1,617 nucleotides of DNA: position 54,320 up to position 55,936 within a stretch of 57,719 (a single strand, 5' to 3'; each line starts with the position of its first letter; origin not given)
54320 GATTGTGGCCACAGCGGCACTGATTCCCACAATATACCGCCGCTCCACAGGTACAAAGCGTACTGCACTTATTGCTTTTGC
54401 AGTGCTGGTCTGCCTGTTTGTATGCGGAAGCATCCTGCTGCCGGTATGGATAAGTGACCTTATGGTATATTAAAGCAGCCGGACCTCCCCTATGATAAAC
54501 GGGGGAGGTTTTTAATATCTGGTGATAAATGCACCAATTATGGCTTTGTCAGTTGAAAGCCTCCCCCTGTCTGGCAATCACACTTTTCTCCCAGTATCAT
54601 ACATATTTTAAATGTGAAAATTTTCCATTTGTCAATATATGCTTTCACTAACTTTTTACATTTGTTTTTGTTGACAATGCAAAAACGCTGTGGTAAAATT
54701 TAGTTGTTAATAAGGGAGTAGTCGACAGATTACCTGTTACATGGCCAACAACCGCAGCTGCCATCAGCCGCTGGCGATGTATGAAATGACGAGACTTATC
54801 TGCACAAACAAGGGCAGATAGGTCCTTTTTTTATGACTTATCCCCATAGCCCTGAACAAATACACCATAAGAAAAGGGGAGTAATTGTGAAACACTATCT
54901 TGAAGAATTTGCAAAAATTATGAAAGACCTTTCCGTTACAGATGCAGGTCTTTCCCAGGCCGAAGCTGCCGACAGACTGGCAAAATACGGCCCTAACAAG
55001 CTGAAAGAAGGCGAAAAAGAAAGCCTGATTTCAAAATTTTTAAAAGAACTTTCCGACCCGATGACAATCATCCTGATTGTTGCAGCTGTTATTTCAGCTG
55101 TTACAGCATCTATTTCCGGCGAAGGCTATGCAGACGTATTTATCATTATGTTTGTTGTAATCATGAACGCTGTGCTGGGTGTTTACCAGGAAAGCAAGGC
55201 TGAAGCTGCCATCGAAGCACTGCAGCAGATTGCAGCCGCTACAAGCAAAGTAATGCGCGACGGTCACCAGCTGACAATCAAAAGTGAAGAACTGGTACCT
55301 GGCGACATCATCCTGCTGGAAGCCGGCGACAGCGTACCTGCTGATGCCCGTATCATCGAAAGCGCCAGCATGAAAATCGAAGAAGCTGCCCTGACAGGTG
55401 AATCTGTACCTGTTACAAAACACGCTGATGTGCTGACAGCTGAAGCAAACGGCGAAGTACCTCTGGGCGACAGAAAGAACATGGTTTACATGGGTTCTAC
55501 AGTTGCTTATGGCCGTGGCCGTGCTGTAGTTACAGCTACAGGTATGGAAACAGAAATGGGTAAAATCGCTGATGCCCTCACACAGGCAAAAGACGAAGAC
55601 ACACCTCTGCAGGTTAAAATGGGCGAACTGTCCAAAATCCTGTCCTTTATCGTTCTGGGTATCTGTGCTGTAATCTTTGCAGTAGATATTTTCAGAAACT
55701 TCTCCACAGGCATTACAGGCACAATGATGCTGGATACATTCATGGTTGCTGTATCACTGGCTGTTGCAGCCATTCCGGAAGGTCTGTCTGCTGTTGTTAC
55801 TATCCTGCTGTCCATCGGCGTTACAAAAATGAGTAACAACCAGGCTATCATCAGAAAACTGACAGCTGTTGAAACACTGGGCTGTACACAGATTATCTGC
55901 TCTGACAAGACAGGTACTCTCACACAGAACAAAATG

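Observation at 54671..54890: Leader with terminator upstream of a PMCA-type P-type ATPase: candidate Mn2+ (yybP-ykoY) riboswitch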

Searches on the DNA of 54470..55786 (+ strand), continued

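Call 47: search_rna_families(sources=[L001, L002, L006, L007, L010, L011, L013, L016, L019, L021, L026, L027, L035, L038, L046, L049, L056, L062, L066, L069], threshold=evalue, max_evalue=10, show_alignments=0)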
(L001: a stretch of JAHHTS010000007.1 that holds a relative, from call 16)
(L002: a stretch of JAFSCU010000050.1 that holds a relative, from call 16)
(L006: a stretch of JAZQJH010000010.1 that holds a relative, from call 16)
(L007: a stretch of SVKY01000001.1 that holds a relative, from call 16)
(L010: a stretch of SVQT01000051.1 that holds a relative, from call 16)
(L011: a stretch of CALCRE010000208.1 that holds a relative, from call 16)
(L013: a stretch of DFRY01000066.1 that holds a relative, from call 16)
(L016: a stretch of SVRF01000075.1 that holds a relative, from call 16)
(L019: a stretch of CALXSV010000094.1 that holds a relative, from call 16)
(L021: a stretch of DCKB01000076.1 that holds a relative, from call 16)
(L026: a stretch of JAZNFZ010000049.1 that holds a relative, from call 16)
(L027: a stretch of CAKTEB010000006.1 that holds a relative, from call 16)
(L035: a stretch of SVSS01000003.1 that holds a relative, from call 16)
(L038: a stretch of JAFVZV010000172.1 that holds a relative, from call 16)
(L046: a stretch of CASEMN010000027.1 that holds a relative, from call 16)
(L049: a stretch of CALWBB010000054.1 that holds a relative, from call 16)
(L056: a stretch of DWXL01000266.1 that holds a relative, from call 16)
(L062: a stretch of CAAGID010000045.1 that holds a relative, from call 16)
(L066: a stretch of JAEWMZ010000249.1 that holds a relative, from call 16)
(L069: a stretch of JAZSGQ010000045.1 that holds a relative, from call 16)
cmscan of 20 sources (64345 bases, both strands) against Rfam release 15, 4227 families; matches with E-value up to 10: 18.
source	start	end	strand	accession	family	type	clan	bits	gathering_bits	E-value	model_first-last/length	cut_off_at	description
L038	1022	1148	+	RF00080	Manganese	Cis-reg; riboswitch;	-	39.3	45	3.7e-07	1-177/177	no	Manganese Mn2+ riboswitch aptamer (yybP-ykoY)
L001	1032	1154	+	RF02617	SSRC10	Gene; sRNA;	-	39.2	56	0.00091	1-113/113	no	Streptococcus sRNA 10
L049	849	973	+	RF02617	SSRC10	Gene; sRNA;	-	34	56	0.014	1-113/113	no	Streptococcus sRNA 10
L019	934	1051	+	RF02617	SSRC10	Gene; sRNA;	-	31.4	56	0.058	1-113/113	no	Streptococcus sRNA 10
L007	1029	1174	+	RF00080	Manganese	Cis-reg; riboswitch;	-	31.3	45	9.3e-05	1-177/177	no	Manganese Mn2+ riboswitch aptamer (yybP-ykoY)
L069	933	1011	-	RF02074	STnc240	Gene; sRNA;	-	28.1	55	5.2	1-77/77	no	Enterobacterial sRNA STnc240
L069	885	979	+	RF00558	L20_leader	Cis-reg; leader;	-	27.4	58.7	0.33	1-127/127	no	Ribosomal protein L20 leader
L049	923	978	+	RF03751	mir-7445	Gene; miRNA;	-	27.3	79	1.5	1-60/60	no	mir-7445 microRNA precursor family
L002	768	883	+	RF02144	rsmX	Gene;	CL00106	26.9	56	0.52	1-114/114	no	rsmX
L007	1038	1153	+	RF02617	SSRC10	Gene; sRNA;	-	25.9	56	1.1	1-113/113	no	Streptococcus sRNA 10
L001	1109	1158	+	RF03701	mir-4041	Gene; miRNA;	-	25.5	74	2.2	1-54/54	no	mir-4041 microRNA precursor family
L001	1697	1779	-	RF01191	SNORD121A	Gene; snRNA; snoRNA; CD-box;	-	24.6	44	4.1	1-82/82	no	Small nucleolar RNA SNORD121A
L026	640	747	-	RF03777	MIR533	Gene; miRNA;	-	24.5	80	0.88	1-125/125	no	MIR533 microRNA precursor family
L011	1098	1152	+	RF03751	mir-7445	Gene; miRNA;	-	24.3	79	8.2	1-60/60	no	mir-7445 microRNA precursor family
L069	930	1031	-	RF00558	L20_leader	Cis-reg; leader;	-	21.8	58.7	8.1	1-127/127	no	Ribosomal protein L20 leader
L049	1448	1483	-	RF01141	sR18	Gene; snRNA; snoRNA; CD-box;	-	18.8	45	9.1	1-56/56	no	Small nucleolar RNA sR18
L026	2607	2659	+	RF02225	sX6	Gene; sRNA;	-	17.5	40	2.6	185-234/342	no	Proteobacterial sRNA sX6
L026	1884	1947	+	RF01119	sR32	Gene; snRNA; snoRNA; CD-box;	-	16.5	40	5.5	1-57/57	no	Small nucleolar RNA sR32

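Call 52: search_with_rna_model(model_id=R1, sources=[L081, L082, L083, L084, L085, L086, L087, L088, L089, L090, L091, L092, L093, L094, L095, L096, L097, L098, L099, L100, L101, L102, L103, L104, L105, L106, L107, L108, L109, L110, L111, L112, L113, L114, L115, L116, L117, L118, L119, L120, L121, L122, L123, L124, L125, L126, L127, L128, L129, L130, L131, L132, L133, L134, L135, L136, L137, L138, L139, L140, L141, L142, L143, L144, L145, L146, L147, L148, L149, L150, L151, L152, L153, L154, L155, L156, L157, L158, L159, L160], max_evalue=0.01)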
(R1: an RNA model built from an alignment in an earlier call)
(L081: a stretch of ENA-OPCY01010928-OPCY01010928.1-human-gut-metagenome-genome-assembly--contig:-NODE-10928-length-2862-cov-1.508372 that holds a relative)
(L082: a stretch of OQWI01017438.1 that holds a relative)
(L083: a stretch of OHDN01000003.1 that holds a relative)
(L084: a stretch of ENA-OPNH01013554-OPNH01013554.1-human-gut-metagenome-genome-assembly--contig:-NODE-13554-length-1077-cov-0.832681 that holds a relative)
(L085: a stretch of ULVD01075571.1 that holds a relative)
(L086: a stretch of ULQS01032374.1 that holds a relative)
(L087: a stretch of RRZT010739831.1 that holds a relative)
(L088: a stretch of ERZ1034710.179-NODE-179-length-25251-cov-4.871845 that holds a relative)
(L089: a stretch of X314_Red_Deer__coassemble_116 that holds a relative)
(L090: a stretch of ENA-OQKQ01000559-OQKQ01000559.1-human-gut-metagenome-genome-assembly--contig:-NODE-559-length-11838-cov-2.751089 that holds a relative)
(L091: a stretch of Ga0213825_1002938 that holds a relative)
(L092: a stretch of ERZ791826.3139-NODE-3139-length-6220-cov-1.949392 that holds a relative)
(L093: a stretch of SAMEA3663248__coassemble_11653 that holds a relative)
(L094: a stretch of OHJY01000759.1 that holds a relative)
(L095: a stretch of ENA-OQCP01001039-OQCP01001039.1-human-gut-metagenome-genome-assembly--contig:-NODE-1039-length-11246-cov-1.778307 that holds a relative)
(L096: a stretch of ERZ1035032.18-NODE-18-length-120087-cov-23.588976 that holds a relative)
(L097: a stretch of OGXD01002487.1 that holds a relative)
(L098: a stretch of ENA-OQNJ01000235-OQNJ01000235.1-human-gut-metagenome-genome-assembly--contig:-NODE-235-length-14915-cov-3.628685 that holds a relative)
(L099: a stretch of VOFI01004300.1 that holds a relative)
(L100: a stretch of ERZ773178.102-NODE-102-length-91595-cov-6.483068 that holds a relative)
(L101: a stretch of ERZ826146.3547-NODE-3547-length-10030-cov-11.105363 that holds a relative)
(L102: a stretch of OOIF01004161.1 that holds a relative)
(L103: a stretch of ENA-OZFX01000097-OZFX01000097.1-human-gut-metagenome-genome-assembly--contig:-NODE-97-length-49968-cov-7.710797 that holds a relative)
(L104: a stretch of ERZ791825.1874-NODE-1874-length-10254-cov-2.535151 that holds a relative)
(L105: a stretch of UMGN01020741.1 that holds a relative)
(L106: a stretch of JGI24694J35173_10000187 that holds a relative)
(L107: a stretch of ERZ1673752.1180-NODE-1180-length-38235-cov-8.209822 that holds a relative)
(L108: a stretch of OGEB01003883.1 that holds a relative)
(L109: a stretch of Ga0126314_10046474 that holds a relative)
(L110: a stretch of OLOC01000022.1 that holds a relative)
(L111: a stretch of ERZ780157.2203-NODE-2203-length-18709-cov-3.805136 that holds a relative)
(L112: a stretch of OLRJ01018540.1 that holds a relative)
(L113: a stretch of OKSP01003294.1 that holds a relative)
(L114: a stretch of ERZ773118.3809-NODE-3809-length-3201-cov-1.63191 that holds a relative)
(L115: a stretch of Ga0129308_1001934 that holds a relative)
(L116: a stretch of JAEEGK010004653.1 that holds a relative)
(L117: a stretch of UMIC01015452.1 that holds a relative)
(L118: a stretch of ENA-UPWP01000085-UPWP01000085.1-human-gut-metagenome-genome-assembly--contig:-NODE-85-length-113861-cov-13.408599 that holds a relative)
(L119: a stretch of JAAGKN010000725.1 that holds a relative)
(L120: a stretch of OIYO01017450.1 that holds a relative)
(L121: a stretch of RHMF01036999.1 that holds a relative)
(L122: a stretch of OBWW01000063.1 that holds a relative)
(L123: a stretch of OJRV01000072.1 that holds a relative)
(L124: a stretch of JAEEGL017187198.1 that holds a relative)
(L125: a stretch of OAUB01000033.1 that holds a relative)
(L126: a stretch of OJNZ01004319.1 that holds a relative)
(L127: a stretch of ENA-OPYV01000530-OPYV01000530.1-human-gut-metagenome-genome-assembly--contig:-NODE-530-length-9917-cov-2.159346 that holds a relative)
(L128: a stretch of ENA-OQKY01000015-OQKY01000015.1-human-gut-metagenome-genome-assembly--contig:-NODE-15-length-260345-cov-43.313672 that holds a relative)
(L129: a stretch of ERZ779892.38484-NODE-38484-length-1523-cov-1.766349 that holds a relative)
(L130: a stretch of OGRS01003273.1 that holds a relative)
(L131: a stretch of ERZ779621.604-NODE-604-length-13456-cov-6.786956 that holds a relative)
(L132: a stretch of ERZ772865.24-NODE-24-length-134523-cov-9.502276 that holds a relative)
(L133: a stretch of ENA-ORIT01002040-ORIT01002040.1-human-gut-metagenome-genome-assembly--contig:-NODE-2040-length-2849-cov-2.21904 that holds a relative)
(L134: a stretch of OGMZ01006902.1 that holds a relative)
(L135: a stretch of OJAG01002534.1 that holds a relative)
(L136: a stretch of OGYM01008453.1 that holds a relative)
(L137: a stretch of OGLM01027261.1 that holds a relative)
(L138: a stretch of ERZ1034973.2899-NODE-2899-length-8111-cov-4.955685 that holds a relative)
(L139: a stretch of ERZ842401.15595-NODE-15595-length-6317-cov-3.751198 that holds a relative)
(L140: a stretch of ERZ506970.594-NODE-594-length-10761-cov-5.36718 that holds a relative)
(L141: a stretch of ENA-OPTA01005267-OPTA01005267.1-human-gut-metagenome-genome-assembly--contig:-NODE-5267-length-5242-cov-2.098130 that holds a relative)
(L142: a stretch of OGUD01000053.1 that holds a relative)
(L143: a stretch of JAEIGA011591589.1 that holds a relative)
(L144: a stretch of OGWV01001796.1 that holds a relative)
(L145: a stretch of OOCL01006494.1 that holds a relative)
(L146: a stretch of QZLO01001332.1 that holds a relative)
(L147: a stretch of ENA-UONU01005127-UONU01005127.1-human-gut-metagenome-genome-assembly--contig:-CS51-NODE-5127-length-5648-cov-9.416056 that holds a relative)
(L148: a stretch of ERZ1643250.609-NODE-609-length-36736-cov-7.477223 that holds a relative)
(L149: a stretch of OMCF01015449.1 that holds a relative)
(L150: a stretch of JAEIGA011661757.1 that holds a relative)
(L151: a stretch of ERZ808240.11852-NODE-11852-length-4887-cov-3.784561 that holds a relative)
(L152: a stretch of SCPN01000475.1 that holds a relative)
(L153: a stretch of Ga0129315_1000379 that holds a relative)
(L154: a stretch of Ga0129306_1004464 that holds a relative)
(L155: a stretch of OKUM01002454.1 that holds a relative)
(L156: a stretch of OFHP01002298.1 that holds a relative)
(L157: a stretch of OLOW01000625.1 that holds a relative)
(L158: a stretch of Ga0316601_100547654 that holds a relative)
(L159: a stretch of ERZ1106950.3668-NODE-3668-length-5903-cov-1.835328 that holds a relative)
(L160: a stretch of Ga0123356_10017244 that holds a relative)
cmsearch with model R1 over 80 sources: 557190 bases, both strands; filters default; matches with E-value up to 0.01: 81.
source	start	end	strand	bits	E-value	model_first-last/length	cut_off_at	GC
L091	1571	1661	-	75.3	7.4e-16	1-94/94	no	0.46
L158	34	128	-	74.5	1.2e-15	1-94/94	no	0.28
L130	2378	2470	-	74.3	1.3e-15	1-94/94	no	0.35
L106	5695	5786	-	74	1.6e-15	1-94/94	no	0.51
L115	1069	1156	-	74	1.6e-15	1-94/94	no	0.44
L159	614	707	-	73.8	1.8e-15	1-94/94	no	0.36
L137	1994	2089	-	73.4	2.3e-15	1-94/94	no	0.3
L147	765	858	+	73.2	2.5e-15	1-94/94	no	0.44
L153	2529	2622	+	72.7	3.4e-15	1-94/94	no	0.31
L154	549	639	+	72.3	4.3e-15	1-94/94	no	0.31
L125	370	461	-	71.9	5.4e-15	1-94/94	no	0.41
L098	521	610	+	71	9.5e-15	1-94/94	no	0.43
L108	798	887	-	71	9.5e-15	1-94/94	no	0.43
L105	3410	3500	-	70.5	1.3e-14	1-94/94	no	0.37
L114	184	276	+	70.1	1.5e-14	1-94/94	no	0.42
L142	2122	2212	-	70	1.7e-14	1-94/94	no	0.37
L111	3943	4038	+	69.7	1.9e-14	1-94/94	no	0.43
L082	585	676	+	69.5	2.2e-14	1-94/94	no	0.41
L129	796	885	-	68.6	3.7e-14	1-94/94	no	0.43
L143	237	325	+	67.8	6.1e-14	1-94/94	no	0.61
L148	5201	5287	-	67.7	6.2e-14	1-94/94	no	0.44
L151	3798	3884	-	67.6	6.7e-14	1-94/94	no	0.44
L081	2717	2813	+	67.6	6.8e-14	1-94/94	no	0.34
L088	8969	9065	-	67.2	8.6e-14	1-94/94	no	0.34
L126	4229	4325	-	67.2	8.6e-14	1-94/94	no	0.34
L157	332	428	+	67.1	9.2e-14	1-94/94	no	0.58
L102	4639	4734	+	66.8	1.1e-13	1-94/94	no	0.35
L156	2269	2355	+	66.6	1.2e-13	1-94/94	no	0.51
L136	12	101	+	66.6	1.2e-13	1-94/94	no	0.52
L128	3409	3504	-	66.3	1.5e-13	1-94/94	no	0.35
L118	1722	1810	+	66.1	1.6e-13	1-94/94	no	0.46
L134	833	922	-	66.1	1.6e-13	1-94/94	no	0.53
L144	8408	8493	+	66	1.7e-13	1-94/94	no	0.42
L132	6996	7091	-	66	1.8e-13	1-94/94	no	0.36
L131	3671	3764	+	65.7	2.1e-13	1-94/94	no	0.52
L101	4055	4151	+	65.6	2.1e-13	1-94/94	no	0.35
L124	920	1007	-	65.4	2.4e-13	1-94/94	no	0.55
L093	1189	1281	-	65.4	2.4e-13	1-94/94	no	0.51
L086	4880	4965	-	65.2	2.8e-13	1-94/94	no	0.45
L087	1798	1883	-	65.2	2.8e-13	1-94/94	no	0.45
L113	1367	1452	+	65.2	2.8e-13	1-94/94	no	0.45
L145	1773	1858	+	65.2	2.8e-13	1-94/94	no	0.45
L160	2121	2214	+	64.8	3.5e-13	1-94/94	no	0.52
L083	1345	1440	-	64.4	4.3e-13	1-94/94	no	0.36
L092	4057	4153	-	63.7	6.5e-13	1-94/94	no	0.37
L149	941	1034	-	63.7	6.5e-13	1-94/94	no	0.45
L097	4679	4774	+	63.5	7.5e-13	1-94/94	no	0.36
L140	3179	3279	+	63.4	7.8e-13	1-94/94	no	0.4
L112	213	299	+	62.7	1.2e-12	1-94/94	no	0.49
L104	4245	4345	+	61.8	2e-12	1-94/94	no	0.41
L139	3664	3752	+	61.6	2.3e-12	1-94/94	no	0.43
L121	602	693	-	61.1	3.1e-12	1-94/94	no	0.52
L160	1314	1424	+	60.8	3.6e-12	1-94/94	no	0.55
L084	781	887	+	60.3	4.7e-12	1-94/94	no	0.48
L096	8322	8428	-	60.3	4.7e-12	1-94/94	no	0.48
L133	2165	2271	-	60.3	4.7e-12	1-94/94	no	0.48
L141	2962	3068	-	60.3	4.7e-12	1-94/94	no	0.48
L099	8181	8281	-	58.4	1.5e-11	1-94/94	no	0.41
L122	1973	2055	-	57.9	2e-11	1-94/94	no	0.49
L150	200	294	-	57.8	2e-11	1-94/94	no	0.52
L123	2547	2630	-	57.4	2.7e-11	1-94/94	no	0.46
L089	4851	4933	-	57.2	2.9e-11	1-94/94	no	0.48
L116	786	878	+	57.1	3.2e-11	1-94/94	no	0.52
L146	1782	1882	+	56.8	3.7e-11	1-94/94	no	0.46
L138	5228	5326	+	56.7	4e-11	1-94/94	no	0.51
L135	5588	5688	-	56.2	5.4e-11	1-94/94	no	0.47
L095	596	690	-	56.2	5.4e-11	1-94/94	no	0.41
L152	5576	5669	+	55.8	6.6e-11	1-94/94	no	0.43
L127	229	329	+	53.4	2.7e-10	1-94/94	no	0.57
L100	133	230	-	53.2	3.2e-10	1-94/94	no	0.49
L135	3345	3496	+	51.8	7.1e-10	1-94/94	no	0.46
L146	3971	4122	-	51.8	7.1e-10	1-94/94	no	0.46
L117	302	395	-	51.3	9.2e-10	1-94/94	no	0.49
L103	6219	6320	+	50.4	1.6e-09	1-94/94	no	0.61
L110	6012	6113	-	50.4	1.6e-09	1-94/94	no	0.61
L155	825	926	-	50.4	1.6e-09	1-94/94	no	0.61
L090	602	703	-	50.2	1.8e-09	1-94/94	no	0.6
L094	7296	7397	+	50.1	1.9e-09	1-94/94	no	0.63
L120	1185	1286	+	49.9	2.1e-09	1-94/94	no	0.46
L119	212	314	+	46.2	1.8e-08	1-94/94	no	0.46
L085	496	581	+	38.2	1.9e-06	1-94/94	no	0.44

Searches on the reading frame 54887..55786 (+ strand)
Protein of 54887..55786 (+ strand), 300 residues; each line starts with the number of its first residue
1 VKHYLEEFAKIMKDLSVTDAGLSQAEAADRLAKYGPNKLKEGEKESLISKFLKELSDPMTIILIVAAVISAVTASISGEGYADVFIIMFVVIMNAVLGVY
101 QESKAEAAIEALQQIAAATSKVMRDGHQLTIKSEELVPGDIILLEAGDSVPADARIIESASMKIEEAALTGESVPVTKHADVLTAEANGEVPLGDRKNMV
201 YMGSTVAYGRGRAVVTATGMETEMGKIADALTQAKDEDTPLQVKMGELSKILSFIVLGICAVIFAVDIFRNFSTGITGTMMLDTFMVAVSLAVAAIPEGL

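Call 16: find_related_loci(query=window:54887-55786:+, collection=genome_contigs, flank=1200)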
Query window:54887-55786:+ (300 aa) in genome_contigs; peptide patterns used: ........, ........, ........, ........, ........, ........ (x = any residue, [..] = any of these).
600 stretches matched a pattern (row limit reached: there are more); 590 encode a relative of the query (tblastn E <= 1e-3); the best 80 are kept; 80 distinct loci.
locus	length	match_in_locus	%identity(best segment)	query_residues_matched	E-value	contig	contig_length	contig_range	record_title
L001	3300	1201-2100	81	1-300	8e-167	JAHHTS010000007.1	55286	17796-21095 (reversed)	MAG: Oscillospiraceae bacterium isolate MAG088 MAG088_7, whole genome shotgun sequence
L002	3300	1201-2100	85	1-300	1e-162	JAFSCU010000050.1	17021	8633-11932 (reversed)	MAG: Oscillospiraceae bacterium isolate RGIG3025 Goat_Rectum-3__c795602, whole genome shotgun sequence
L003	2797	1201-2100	85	1-300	6e-169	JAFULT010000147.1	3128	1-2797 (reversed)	MAG: Oscillospiraceae bacterium isolate RGIG4610 Roe_deer_Rectum-3__c451729, whole genome shotgun sequence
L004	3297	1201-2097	72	1-300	1e-132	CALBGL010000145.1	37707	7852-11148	MAG TPA_asm: uncultured Clostridia bacterium isolate ERR318680_bin.42_CONCOCT_v1.1_MAG genome assembly, contig: ERZ17645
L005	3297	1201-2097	68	1-300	6e-131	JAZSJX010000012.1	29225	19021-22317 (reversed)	MAG: Congzhengia sp. isolate T1900044563_TS20190029.MAGScoT_cleanbin_000043 SGB_378_k141_2413522, whole genome shotgun s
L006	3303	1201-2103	67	1-300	4e-131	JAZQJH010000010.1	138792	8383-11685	MAG: Eubacteriales bacterium isolate T1900044621_TS20190087.MAGScoT_cleanbin_000007 SGB_886_k141_573344, whole genome sh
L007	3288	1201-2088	68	1-300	4e-131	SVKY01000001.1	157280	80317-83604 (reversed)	MAG: Oscillospiraceae bacterium isolate SIG473 NODE_371_length_157280_cov_3.021520, whole genome shotgun sequence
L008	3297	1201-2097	73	1-300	2e-130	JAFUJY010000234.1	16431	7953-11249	MAG: Bacillota bacterium isolate RGIG4563 Roe_deer_Rectum-2__c522838, whole genome shotgun sequence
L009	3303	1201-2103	67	1-300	3e-131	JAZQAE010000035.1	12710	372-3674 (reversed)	MAG: Eubacteriales bacterium isolate T1900044643_TS20190109.MAGScoT_cleanbin_000009 SGB_1301_k141_675236, whole genome s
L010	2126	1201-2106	67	1-300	2e-133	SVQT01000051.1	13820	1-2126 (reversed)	MAG: Oscillospiraceae bacterium isolate SIG624 NODE_20754_length_13820_cov_1.958373, whole genome shotgun sequence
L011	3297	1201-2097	68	1-300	2e-129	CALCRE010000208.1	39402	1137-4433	MAG TPA_asm: uncultured Clostridia bacterium isolate SRR1561991_bin.39_CONCOCT_v1.1_MAG genome assembly, contig: ERZ7240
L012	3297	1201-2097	72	1-300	9e-129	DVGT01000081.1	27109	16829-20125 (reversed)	MAG TPA_asm: Candidatus Faecimorpha stercoravium isolate CHK195-9767 CHK195__C340614_L27109_ERR3414590, whole genome sho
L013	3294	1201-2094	66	1-300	5e-128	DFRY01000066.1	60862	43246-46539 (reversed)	MAG TPA_asm: Ruminococcaceae bacterium UBA3451 UBA3451_contig_907, whole genome shotgun sequence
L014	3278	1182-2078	69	1-300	2e-129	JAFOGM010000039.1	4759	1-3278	MAG: Bacillota bacterium isolate RGIG446 Dairy_cattle_Colon.Co__c466089, whole genome shotgun sequence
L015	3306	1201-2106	66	1-300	5e-128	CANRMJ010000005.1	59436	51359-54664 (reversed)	MAG: uncultured Clostridia bacterium isolate Lapin-030__bin43 genome assembly, contig: Lapin-030__NODE_750_length_59436_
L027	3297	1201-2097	67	1-300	3e-125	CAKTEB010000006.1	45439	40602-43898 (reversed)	MAG: uncultured Oscillospiraceae bacterium isolate REFINED_METABAT215_TOP10_CONTIGS_1500_ASSEMBLY_K77_MERGED__Hadza_PheC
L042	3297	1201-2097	71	1-300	1e-123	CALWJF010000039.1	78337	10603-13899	MAG: uncultured Clostridia bacterium isolate E14__bin257 genome assembly, contig: E14__k127_152314, whole genome shotgun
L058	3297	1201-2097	71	1-300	6e-122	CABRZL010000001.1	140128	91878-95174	MAG TPA_asm: uncultured Clostridiales bacterium isolate MGYG-HGUT-02067 genome assembly, contig: GUT_GENOME125765_1, who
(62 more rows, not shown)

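Call 37: search_protein_families(library=pfam, proteins=[L027:534-1103:+, L042:563-1123:+, L058:571-1134:+])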
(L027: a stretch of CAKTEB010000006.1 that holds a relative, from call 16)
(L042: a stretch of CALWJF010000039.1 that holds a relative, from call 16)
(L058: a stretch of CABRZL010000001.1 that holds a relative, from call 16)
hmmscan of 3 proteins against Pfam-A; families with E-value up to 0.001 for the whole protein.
L027:534-1103:+ (189 aa): 1 family
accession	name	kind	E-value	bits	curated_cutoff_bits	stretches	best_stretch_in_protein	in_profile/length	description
PF02659.21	Mntp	-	1.7e-57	193.9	24.4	1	31-181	2-152/152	Putative manganese efflux pump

L042:563-1123:+ (186 aa): 1 family
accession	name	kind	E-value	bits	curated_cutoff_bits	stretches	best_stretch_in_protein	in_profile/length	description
PF02659.21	Mntp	-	2.3e-51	174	24.4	1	31-178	2-152/152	Putative manganese efflux pump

L058:571-1134:+ (187 aa): 1 family
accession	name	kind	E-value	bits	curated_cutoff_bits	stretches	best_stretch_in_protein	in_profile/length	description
PF02659.21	Mntp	-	7.6e-53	178.8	24.4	1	31-179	2-152/152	Putative manganese efflux pump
